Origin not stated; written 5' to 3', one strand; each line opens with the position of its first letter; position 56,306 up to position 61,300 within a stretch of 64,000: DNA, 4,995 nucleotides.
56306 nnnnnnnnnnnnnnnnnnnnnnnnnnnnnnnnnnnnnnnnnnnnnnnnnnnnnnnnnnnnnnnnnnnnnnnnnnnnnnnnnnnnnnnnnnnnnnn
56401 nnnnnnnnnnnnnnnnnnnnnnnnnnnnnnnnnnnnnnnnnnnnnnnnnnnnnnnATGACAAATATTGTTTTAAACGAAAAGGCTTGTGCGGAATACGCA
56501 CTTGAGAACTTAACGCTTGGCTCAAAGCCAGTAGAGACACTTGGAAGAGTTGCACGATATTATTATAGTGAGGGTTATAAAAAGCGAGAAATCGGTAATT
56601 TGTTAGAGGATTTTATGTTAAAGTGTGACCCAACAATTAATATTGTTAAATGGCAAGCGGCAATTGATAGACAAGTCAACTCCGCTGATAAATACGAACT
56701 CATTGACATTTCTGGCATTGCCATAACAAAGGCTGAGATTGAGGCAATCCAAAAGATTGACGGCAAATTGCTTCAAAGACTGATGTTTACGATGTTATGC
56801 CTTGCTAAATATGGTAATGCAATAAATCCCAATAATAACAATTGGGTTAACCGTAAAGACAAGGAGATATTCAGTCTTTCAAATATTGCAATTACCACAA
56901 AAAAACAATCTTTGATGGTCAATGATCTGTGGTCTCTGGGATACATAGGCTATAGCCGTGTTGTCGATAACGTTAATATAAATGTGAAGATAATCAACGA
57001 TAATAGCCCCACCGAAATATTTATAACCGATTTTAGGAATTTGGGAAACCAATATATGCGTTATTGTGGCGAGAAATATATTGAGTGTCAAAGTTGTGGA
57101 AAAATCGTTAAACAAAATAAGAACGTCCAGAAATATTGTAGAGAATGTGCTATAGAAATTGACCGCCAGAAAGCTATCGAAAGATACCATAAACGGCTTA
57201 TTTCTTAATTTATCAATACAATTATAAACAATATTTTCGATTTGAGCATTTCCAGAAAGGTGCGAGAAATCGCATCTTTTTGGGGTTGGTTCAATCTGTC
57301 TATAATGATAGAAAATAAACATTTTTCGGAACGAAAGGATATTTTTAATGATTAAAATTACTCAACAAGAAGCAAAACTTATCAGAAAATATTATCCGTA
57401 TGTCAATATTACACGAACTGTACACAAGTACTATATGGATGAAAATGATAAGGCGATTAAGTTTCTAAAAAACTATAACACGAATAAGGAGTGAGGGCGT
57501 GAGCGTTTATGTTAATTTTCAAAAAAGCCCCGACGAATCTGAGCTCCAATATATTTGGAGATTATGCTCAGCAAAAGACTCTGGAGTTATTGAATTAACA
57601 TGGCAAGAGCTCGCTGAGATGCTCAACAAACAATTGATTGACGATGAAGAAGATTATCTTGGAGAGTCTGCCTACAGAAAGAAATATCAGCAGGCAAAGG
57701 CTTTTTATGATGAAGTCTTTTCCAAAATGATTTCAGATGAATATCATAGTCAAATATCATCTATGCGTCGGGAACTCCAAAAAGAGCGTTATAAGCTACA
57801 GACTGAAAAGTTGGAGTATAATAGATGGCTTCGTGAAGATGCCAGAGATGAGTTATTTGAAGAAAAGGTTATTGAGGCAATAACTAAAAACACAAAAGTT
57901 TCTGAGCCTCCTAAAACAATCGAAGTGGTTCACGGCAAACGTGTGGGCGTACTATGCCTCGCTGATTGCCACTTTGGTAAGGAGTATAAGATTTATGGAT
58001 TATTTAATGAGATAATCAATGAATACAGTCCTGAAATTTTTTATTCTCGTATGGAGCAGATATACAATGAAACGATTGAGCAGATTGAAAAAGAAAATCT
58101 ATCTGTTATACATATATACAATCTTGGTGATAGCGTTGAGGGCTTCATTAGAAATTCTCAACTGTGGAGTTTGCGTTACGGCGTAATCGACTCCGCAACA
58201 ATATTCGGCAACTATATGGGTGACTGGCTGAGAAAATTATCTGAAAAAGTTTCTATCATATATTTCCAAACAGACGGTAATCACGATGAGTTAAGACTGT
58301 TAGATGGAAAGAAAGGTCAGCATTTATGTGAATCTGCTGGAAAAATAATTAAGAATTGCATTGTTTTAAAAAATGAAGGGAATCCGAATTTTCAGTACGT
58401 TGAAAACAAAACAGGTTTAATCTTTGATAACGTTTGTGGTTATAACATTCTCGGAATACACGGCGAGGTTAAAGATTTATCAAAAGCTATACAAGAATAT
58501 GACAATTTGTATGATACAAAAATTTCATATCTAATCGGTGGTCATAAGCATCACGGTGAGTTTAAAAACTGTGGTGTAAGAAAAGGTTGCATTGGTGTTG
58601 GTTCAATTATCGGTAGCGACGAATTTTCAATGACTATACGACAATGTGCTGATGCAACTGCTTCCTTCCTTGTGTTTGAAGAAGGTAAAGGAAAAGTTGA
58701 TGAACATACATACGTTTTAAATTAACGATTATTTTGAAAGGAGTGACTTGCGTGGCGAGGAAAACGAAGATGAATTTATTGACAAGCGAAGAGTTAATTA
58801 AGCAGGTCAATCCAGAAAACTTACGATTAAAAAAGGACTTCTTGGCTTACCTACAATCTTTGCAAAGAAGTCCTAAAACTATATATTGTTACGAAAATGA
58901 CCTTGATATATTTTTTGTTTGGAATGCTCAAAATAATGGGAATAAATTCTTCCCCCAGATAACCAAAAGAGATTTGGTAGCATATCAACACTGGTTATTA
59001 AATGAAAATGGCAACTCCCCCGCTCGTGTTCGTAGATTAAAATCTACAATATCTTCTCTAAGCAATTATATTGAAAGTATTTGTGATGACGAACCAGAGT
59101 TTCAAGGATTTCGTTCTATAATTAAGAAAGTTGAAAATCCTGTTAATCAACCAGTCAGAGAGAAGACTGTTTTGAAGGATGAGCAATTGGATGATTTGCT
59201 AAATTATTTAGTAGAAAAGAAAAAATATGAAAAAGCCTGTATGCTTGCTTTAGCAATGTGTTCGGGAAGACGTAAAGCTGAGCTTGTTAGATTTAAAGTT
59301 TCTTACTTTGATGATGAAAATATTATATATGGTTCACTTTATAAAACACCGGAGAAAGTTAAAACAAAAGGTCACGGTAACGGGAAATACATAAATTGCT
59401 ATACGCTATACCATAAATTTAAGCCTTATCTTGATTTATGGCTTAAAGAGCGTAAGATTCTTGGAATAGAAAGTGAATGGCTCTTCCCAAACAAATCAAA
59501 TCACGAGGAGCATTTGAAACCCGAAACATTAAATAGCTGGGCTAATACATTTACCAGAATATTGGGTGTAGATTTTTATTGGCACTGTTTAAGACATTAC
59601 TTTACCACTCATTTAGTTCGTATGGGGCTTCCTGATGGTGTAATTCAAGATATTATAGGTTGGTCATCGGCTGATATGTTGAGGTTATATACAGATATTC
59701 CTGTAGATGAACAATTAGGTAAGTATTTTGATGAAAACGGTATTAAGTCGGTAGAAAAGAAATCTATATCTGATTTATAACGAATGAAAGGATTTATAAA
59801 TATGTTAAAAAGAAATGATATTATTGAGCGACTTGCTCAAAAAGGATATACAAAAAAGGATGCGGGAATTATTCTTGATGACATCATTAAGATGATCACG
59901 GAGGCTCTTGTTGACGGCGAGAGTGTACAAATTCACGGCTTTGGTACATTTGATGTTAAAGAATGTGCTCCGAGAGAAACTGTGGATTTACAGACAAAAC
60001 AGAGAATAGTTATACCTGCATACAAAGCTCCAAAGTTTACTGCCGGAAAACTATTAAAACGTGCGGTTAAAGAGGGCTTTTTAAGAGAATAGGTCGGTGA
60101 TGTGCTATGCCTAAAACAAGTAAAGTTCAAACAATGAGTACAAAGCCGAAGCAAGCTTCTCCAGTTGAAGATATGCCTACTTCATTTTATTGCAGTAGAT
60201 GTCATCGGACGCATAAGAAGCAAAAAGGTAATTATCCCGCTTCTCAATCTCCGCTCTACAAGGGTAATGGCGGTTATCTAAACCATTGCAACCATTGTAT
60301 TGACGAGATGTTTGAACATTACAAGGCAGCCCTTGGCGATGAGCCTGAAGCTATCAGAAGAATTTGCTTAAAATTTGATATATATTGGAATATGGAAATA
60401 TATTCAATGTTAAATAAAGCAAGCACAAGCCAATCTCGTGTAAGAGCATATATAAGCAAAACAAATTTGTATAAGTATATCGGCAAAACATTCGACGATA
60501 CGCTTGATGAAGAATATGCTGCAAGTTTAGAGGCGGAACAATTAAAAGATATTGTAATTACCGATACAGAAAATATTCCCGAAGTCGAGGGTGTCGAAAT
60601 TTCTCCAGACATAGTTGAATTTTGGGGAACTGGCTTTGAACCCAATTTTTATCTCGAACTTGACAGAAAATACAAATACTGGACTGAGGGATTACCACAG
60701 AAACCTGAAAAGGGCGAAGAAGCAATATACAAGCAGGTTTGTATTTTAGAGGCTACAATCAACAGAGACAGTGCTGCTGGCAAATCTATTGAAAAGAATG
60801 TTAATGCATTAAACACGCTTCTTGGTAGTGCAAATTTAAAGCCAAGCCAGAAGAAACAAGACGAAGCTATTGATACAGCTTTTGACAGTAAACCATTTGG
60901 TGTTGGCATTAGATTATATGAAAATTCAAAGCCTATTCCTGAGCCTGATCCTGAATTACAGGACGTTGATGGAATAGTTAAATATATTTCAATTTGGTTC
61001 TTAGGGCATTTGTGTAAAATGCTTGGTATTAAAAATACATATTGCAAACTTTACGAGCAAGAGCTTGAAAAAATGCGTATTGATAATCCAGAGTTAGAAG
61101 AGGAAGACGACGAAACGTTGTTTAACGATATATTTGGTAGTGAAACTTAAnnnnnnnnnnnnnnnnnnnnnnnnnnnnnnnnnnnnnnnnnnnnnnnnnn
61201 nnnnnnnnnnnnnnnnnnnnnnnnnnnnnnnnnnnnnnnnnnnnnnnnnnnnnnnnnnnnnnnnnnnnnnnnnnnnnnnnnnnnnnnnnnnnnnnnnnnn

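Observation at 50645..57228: Recurring 16-bp motif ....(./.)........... before rightward genes, two copies bracketing a perfect sigma70 promoter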

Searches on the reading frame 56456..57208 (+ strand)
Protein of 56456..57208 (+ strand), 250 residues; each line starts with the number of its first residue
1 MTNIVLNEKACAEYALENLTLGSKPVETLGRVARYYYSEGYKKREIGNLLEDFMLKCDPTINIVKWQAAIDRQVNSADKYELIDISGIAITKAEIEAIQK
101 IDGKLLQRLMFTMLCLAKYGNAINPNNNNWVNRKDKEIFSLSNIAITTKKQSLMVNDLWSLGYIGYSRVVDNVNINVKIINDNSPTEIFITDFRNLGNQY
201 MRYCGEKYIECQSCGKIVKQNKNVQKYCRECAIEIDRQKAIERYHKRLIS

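Call 7: search_protein_families(library=pfam, proteins=[window:56456-57208:+], max_evalue=0.01)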
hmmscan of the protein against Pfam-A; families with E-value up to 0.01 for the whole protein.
window:56456-57208:+ (250 aa): 0 families

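Call 8: search_protein_families(library=phrogs, proteins=[window:56456-57208:+], max_evalue=0.001)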
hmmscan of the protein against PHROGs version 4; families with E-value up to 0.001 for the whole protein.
window:56456-57208:+ (250 aa): 1 family
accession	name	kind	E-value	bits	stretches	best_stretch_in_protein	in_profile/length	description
phrog_30716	-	unknown function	2.1e-23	84.1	1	1-245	1-257/276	-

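Call 59: find_homologous_proteins(query=window:56456-57208:+, max_evalue=0.00001)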
Query window:56456-57208:+ (250 aa): 333 proteins with E <= 0.00001 among 738 candidates; the best 120 are listed.
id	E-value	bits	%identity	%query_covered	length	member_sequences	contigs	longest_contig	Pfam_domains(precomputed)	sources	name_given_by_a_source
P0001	3.3e-157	539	95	100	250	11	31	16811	-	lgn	-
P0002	6.5e-145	499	85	100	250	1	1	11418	-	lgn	-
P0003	2.9e-142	490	84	100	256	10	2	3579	-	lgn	-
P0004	4.9e-140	483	83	98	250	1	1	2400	-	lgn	-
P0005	6.6e-140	482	83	99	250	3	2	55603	-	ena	-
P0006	1.6e-139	481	83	98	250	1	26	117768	-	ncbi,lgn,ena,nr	ncbi:MAG: hypothetical protein IKL29_08725 [Bacteroidaceae bacterium]|nr:hypothetical protein [Bacte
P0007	1.7e-139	481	83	98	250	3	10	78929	-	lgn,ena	-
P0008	2.1e-139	481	82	98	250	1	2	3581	-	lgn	-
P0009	6.4e-139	479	82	98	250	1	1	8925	-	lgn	-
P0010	9.8e-139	479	82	98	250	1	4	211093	-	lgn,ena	-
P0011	1.3e-138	478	82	100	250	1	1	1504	-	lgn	-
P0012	1.8e-138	478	82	98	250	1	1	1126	-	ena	-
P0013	1.8e-136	471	81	98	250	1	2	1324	-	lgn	-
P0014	5.2e-136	470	80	100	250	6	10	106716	-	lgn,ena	-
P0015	5.6e-136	470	80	98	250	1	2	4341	-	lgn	-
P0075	1.0e-112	393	67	100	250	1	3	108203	-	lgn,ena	-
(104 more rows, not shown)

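Call 62: find_encoding_contigs(protein=P0001, flank=10000, max_places=6)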
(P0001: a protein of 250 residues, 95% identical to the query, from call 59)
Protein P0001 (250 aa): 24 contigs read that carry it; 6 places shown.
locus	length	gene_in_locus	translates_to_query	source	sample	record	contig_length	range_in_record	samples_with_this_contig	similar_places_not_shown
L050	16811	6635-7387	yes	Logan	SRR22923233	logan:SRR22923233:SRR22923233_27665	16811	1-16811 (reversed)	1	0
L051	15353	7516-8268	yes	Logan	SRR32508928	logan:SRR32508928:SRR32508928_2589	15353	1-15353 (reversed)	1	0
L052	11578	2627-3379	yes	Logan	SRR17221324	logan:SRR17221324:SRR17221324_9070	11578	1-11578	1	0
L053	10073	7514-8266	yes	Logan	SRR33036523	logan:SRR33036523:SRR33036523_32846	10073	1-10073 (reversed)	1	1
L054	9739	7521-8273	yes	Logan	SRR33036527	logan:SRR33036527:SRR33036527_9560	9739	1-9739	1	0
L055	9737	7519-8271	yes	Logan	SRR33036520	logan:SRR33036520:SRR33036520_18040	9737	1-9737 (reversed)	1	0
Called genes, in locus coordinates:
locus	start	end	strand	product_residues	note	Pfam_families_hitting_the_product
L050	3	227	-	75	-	?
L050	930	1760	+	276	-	PF00589:Phage_integrase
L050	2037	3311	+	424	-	PF27199:YonV_C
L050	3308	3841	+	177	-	PF04542:Sigma70_r2, PF04545:Sigma70_r4 (weak)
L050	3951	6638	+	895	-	PF05183:RdRP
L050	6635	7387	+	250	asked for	-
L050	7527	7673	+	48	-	-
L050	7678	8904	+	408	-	PF27386:YonJ_N, PF27387:YonJ_CC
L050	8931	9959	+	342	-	PF13495:Phage_int_SAM_4 (weak), PF00589:Phage_integrase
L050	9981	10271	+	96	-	PF00216:Bac_DNA_binding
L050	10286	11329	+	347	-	PF27269:YonG_N, PF27316:YonG_C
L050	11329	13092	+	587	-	PF03354:TerL_ATPase (faint)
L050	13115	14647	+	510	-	-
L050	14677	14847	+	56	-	-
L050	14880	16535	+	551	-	PF27290:YonD_N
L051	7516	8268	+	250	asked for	-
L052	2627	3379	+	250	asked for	-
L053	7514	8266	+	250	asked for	-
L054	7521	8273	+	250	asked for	-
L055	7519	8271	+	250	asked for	-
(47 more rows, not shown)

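Call 69: predict_structure(alignment_id=A1)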
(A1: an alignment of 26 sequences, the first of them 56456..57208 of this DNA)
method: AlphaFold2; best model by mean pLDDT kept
length: 250 residues; sequences in the alignment: 26
mean_pLDDT: 89.6   pTM: 0.80
mean pLDDT of the five models: 89.6, 89.3, 89.3, 88.9, 88.3
residues with pLDDT >= 90: 158; 70-90: 81; 50-70: 7; < 50: 4
segments of 3 or more residues with pLDDT < 50: 169-171
pLDDT, mean of each block of 10 residues (from residue 1): 78 92 89 94 95 93 92 91 90 97 95 95 89 86 89 90 75 78 94 91 93 90 89 90 82
secondary structure, 60 per line:
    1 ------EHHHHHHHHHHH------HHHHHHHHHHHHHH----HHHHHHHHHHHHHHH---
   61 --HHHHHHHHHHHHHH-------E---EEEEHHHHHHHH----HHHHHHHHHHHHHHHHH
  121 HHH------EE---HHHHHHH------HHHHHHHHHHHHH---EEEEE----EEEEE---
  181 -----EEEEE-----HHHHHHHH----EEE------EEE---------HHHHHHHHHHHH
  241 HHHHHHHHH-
elements in order: H8-18 H25-38 H43-57 H63-76 E88-91 H92-99 H104-123 H135-141 H148-160 E164-168 E173-177 E186-190 H196-203 E208-210 E217-219 H229-249

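Call 94: find_encoding_contigs(protein=P0075, flank=8000, max_places=2)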
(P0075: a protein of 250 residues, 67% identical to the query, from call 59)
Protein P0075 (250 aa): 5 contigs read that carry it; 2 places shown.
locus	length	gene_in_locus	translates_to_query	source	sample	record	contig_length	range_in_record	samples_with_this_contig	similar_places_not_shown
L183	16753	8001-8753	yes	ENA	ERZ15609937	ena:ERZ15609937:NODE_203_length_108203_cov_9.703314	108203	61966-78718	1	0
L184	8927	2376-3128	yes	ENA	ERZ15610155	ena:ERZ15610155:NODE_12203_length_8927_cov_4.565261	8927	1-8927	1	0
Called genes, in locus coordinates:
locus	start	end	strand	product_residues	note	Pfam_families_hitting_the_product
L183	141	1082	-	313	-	-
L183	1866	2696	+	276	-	PF00589:Phage_integrase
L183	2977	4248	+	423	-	PF27199:YonV_C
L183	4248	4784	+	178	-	PF04542:Sigma70_r2 (weak), PF08281:Sigma70_r4_2 (weak), PF00196:GerE (weak), PF04545:Sigma70_r4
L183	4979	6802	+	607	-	PF05183:RdRP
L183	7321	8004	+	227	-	-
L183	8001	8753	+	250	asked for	-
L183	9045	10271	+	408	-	PF27386:YonJ_N, PF27387:YonJ_CC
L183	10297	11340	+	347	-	PF13495:Phage_int_SAM_4 (weak), PF00589:Phage_integrase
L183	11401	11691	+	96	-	PF00216:Bac_DNA_binding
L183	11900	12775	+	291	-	PF27316:YonG_C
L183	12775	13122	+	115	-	-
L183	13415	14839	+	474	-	-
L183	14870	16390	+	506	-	-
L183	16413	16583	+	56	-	-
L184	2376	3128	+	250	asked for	-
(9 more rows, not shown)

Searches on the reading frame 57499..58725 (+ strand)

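Call 7: search_protein_families(library=pfam, proteins=[window:57499-58725:+], max_evalue=0.01)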
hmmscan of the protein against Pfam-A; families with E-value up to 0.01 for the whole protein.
window:57499-58725:+ (408 aa): 0 families

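Call 8: search_protein_families(library=phrogs, proteins=[window:57499-58725:+], max_evalue=0.001)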
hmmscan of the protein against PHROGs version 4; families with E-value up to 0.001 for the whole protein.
window:57499-58725:+ (408 aa): 2 families
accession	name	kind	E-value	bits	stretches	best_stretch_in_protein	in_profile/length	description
phrog_284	-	DNA, RNA and nucleotide metabolism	4.8e-53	181.5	1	32-407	19-394/398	exonuclease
phrog_704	-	DNA, RNA and nucleotide metabolism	1.2e-06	28.9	1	33-212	20-194/390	DNA repair exonuclease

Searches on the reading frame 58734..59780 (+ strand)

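Call 7: search_protein_families(library=pfam, proteins=[window:58734-59780:+], max_evalue=0.01)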
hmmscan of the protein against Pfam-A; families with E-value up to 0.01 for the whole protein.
window:58734-59780:+ (348 aa): 3 families
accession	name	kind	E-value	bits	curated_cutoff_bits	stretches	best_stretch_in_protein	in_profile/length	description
PF00589.27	Phage_integrase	-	6.5e-18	65.5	27.1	1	146-321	2-167/172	Phage integrase family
PF13495.12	Phage_int_SAM_4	-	4.3e-07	30.7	27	1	34-112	3-77/85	Phage integrase, N-terminal SAM-like domain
PF02899.23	Phage_int_SAM_1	-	0.00015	22.4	22.3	1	35-100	3-66/83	Phage integrase, N-terminal SAM-like domain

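Call 8: search_protein_families(library=phrogs, proteins=[window:58734-59780:+], max_evalue=0.001)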
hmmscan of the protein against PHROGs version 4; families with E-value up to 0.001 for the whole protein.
window:58734-59780:+ (348 aa): 3 families
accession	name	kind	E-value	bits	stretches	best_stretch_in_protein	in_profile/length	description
phrog_1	-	integration and excision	9.9e-38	131.8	1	33-324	170-437/611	integrase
phrog_216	-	integration and excision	1.3e-19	71.4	1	116-323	34-225/301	integrase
phrog_36816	-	unknown function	1.9e-14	55.1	1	23-190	12-174/182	-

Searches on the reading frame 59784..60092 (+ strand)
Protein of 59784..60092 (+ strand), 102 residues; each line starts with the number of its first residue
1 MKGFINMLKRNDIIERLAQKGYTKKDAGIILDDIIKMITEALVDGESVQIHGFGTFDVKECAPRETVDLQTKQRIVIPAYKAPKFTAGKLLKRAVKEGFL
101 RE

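Call 7: search_protein_families(library=pfam, proteins=[window:59784-60092:+], max_evalue=0.01)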
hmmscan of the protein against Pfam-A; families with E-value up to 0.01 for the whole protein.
window:59784-60092:+ (102 aa): 3 families
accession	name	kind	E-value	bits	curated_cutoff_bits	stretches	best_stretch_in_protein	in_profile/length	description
PF00216.26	Bac_DNA_binding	-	5.2e-25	87.9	22.4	1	9-96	2-90/90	Bacterial DNA-binding protein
PF14908.11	HU-CCDC81_euk_1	-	5e-05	23.7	26.1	1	23-77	20-70/89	CCDC81 eukaryotic HU domain 1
PF18291.6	HU-HIG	-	0.0003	21.3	26.2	1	21-97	46-120/125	HU domain fused to wHTH, Ig, or Glycine-rich motif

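Call 8: search_protein_families(library=phrogs, proteins=[window:59784-60092:+], max_evalue=0.001)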
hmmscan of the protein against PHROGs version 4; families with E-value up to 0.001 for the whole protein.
window:59784-60092:+ (102 aa): 1 family
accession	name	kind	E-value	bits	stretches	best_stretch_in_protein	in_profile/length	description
phrog_379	-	DNA, RNA and nucleotide metabolism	2.1e-29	102.8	1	5-97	27-120/138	DNA binding protein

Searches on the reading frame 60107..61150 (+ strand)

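Call 7: search_protein_families(library=pfam, proteins=[window:60107-61150:+], max_evalue=0.01)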
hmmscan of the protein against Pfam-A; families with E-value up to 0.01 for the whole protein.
window:60107-61150:+ (347 aa): 0 families

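Call 8: search_protein_families(library=phrogs, proteins=[window:60107-61150:+], max_evalue=0.001)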
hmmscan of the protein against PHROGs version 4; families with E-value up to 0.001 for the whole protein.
window:60107-61150:+ (347 aa): 1 family
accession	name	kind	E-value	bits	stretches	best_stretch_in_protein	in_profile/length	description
phrog_3314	-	unknown function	1.4e-40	140.5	1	28-326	8-284/286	-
